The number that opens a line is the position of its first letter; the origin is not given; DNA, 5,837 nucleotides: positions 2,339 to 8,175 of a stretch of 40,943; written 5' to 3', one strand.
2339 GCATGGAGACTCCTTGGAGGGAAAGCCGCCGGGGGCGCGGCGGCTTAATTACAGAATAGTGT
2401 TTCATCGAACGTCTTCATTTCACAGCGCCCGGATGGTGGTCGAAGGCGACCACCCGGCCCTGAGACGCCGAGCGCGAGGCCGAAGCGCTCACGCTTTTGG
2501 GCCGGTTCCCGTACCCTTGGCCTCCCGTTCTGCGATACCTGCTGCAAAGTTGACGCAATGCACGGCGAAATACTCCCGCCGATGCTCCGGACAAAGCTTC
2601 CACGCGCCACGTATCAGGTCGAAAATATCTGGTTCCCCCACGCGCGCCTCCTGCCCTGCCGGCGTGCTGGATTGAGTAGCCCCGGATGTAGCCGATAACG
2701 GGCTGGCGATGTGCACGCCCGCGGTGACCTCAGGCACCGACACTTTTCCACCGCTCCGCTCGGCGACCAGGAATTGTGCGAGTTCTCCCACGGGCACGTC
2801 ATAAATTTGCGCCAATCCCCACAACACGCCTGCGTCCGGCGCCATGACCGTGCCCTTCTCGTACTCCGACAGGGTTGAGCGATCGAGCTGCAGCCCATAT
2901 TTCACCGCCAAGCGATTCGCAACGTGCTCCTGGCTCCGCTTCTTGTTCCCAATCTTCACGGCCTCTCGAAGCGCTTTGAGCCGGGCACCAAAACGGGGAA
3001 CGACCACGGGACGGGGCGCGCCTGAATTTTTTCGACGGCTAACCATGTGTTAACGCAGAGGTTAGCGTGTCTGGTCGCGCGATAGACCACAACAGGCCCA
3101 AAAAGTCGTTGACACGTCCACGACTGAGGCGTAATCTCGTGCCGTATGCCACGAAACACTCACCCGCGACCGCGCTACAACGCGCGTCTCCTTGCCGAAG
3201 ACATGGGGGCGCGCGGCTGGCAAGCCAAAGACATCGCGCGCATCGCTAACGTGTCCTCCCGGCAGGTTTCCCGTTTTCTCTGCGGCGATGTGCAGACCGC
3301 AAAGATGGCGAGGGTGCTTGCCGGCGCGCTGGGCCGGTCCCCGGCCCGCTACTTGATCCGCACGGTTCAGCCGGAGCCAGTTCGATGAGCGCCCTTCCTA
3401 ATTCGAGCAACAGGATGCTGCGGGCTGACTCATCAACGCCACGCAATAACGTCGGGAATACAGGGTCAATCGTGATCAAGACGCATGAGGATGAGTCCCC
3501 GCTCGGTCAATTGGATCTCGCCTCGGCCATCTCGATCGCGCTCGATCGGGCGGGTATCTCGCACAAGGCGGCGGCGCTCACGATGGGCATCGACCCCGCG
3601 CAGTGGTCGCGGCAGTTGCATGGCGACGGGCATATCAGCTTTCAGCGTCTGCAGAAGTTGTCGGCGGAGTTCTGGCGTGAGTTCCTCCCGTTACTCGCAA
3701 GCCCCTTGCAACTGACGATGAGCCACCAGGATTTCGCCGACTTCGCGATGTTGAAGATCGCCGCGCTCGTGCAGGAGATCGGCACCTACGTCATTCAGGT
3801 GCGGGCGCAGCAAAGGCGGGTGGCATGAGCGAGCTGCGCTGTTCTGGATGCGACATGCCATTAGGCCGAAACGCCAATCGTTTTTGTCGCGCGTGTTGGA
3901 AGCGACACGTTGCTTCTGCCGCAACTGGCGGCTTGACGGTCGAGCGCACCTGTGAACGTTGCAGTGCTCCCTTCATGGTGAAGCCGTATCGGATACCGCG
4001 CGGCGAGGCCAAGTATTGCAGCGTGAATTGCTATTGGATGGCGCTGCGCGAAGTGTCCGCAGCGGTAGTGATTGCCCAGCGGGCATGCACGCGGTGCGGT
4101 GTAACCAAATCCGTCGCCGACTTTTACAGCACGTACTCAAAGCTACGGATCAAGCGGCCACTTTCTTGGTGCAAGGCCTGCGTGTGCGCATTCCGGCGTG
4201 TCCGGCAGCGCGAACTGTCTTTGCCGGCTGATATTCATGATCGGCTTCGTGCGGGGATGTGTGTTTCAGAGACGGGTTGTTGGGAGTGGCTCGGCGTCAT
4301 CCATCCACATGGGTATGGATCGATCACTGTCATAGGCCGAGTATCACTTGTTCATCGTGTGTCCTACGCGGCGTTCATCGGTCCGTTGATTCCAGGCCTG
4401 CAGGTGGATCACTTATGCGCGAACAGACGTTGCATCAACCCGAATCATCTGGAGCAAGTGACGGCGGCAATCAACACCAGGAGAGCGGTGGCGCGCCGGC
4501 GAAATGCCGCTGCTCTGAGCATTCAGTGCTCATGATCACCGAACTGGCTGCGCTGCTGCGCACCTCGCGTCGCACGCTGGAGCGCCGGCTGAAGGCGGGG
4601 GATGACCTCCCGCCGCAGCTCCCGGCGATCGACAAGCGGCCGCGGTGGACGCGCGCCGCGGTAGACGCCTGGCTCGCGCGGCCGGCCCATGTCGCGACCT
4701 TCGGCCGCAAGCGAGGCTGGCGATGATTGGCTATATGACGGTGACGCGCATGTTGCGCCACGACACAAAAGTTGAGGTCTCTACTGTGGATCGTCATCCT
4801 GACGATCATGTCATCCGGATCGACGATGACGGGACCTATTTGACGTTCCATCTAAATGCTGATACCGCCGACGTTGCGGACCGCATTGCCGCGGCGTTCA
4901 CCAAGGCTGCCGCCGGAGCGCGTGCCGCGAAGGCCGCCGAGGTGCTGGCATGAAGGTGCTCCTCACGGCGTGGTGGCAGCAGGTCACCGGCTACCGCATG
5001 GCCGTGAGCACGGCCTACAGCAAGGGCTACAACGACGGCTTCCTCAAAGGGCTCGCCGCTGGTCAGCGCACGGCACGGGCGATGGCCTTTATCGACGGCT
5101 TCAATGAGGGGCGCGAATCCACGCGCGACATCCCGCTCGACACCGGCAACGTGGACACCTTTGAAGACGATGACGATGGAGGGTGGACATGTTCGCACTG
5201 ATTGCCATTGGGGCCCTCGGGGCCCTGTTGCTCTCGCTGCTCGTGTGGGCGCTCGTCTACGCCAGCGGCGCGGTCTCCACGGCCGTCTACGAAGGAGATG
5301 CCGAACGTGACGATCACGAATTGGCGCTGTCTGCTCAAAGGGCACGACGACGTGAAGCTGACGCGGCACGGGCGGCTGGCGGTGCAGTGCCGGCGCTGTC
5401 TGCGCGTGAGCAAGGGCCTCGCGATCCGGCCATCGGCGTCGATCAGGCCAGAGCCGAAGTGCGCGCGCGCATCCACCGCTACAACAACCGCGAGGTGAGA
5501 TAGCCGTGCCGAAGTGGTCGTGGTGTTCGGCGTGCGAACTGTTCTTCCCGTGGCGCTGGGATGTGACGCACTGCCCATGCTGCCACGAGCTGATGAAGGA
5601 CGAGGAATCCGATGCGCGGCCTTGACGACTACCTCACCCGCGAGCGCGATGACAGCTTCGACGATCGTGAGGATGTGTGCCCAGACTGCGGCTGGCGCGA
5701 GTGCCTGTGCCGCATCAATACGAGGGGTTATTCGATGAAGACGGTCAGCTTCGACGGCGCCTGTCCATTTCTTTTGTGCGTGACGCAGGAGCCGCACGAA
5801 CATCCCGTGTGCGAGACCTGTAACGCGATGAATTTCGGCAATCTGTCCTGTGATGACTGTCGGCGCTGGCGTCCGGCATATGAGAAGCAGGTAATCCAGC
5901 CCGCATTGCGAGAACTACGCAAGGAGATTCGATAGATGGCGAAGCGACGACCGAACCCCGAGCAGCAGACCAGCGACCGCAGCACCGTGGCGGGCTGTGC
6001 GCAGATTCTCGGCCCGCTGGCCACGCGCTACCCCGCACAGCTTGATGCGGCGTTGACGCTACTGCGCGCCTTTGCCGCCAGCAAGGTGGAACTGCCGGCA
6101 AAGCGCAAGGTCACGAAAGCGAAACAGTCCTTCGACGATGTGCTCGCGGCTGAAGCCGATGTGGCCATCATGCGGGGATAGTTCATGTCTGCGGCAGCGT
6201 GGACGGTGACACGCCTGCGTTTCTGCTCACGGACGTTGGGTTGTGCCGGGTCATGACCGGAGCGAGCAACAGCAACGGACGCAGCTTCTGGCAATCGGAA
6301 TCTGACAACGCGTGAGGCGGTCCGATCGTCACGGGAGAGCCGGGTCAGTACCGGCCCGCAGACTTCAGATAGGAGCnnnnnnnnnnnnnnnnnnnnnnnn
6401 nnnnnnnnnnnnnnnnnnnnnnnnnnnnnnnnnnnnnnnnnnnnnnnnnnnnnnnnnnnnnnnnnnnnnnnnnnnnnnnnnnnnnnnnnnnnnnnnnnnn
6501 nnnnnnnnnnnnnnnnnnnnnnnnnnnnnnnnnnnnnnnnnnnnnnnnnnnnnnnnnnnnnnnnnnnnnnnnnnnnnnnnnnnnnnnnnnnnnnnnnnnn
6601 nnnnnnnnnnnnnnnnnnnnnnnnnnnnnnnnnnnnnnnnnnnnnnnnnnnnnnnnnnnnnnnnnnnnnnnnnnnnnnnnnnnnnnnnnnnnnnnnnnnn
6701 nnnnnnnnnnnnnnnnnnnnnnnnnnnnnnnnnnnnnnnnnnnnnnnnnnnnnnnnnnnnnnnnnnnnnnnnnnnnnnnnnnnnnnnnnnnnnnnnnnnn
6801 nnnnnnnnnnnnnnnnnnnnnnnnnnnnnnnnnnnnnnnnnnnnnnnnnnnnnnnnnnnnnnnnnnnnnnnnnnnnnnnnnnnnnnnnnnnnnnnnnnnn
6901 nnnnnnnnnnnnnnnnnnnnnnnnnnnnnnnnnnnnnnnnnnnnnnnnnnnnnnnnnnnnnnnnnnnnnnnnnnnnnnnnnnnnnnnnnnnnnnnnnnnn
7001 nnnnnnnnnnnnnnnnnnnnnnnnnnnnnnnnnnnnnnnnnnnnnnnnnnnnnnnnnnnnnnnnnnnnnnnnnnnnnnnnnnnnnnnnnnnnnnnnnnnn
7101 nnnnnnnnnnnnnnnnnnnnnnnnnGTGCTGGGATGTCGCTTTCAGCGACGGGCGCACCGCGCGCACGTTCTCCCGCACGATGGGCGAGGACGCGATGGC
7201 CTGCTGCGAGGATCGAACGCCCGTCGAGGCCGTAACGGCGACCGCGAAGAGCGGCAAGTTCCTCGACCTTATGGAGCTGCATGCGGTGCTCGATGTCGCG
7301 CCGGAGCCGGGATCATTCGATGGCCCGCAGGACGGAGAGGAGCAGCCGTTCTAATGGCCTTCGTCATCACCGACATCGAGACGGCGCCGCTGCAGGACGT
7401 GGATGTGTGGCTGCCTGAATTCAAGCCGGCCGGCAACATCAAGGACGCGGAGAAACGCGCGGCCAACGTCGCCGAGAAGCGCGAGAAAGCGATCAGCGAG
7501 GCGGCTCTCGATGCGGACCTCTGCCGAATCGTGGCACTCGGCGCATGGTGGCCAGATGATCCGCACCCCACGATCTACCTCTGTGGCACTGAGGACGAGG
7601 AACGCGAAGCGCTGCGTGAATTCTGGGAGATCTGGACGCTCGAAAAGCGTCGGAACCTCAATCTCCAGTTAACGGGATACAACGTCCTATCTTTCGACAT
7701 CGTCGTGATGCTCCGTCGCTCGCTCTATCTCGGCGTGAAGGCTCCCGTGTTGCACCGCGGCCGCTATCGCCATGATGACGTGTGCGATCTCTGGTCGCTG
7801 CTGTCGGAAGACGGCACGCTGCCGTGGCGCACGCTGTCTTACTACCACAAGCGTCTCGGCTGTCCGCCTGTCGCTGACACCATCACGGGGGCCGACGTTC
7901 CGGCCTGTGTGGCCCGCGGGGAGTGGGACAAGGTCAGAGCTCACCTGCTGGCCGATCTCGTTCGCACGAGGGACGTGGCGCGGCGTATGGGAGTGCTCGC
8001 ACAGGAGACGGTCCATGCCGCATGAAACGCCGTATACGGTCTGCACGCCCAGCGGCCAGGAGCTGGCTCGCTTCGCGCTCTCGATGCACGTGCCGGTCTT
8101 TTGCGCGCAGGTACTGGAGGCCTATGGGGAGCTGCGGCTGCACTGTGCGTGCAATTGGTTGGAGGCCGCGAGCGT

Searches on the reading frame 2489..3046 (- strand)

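Call 87: search_protein_families(library=phrogs, proteins=[window:2489-3046:-], max_evalue=0.001)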
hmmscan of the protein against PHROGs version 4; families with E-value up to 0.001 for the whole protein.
window:2489-3046:- (185 aa): 1 family
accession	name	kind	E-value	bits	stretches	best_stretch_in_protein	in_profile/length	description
phrog_3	-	transcription regulation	4.3e-05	24.4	1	17-92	87-148/430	transcriptional repressor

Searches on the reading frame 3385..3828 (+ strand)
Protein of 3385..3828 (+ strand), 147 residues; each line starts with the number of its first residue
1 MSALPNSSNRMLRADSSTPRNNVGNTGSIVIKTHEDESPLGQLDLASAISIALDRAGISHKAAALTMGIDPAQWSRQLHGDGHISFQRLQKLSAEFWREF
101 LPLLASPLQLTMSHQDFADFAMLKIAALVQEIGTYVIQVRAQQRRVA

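Call 87: search_protein_families(library=phrogs, proteins=[window:3385-3828:+], max_evalue=0.001)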
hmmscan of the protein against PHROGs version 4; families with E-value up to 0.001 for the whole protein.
window:3385-3828:+ (147 aa): 1 family
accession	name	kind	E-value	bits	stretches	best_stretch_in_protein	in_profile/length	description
phrog_2328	-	transcription regulation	4.6e-05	24.2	1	34-93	5-64/128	transcriptional repressor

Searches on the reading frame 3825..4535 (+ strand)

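Call 87: search_protein_families(library=phrogs, proteins=[window:3825-4535:+], max_evalue=0.001)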
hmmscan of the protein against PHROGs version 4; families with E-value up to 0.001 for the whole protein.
window:3825-4535:+ (236 aa): 10 families
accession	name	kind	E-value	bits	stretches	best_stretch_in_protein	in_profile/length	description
phrog_826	-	DNA, RNA and nucleotide metabolism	6.1e-27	95.9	1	133-227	66-163/281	HNH endonuclease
phrog_1872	-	DNA, RNA and nucleotide metabolism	5.4e-26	92.5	1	135-229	17-117/166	endonuclease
phrog_3593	-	DNA, RNA and nucleotide metabolism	8.9e-25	88.6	1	138-227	56-146/210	HNH endonuclease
phrog_6254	-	DNA, RNA and nucleotide metabolism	3.4e-19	70.7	1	147-228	9-93/154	HNH endonuclease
phrog_59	-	DNA, RNA and nucleotide metabolism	1.4e-18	68.5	1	149-228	155-242/423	HNH endonuclease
phrog_10495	-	DNA, RNA and nucleotide metabolism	6.3e-10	40.1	1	171-224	5-58/63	HNH endonuclease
phrog_1492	-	DNA, RNA and nucleotide metabolism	2.1e-09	38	1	149-230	77-168/414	HNH endonuclease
phrog_4842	-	DNA, RNA and nucleotide metabolism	4.2e-08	34.2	1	147-217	72-143/154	HNH endonuclease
phrog_99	-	DNA, RNA and nucleotide metabolism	3.4e-06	28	1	158-227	144-211/383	HNH endonuclease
phrog_2539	-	unknown function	6.8e-05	23.8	1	82-128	94-134/229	-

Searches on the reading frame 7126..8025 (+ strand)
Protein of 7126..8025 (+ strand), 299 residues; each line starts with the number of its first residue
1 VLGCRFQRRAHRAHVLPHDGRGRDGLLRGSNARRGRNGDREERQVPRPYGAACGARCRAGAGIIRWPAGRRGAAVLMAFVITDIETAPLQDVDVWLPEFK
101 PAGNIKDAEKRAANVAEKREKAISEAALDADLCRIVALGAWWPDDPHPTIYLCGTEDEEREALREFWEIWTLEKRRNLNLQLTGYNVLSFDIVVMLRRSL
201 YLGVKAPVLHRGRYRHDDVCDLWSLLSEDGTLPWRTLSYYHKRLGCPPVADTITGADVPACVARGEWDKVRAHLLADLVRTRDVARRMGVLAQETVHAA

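Call 87: search_protein_families(library=phrogs, proteins=[window:7126-8025:+], max_evalue=0.001)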
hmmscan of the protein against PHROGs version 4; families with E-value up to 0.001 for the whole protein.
window:7126-8025:+ (299 aa): 1 family
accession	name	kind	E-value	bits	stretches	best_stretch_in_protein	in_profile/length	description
phrog_25228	-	DNA, RNA and nucleotide metabolism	6.7e-05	23.1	1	116-265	53-201/326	3'-5' exonuclease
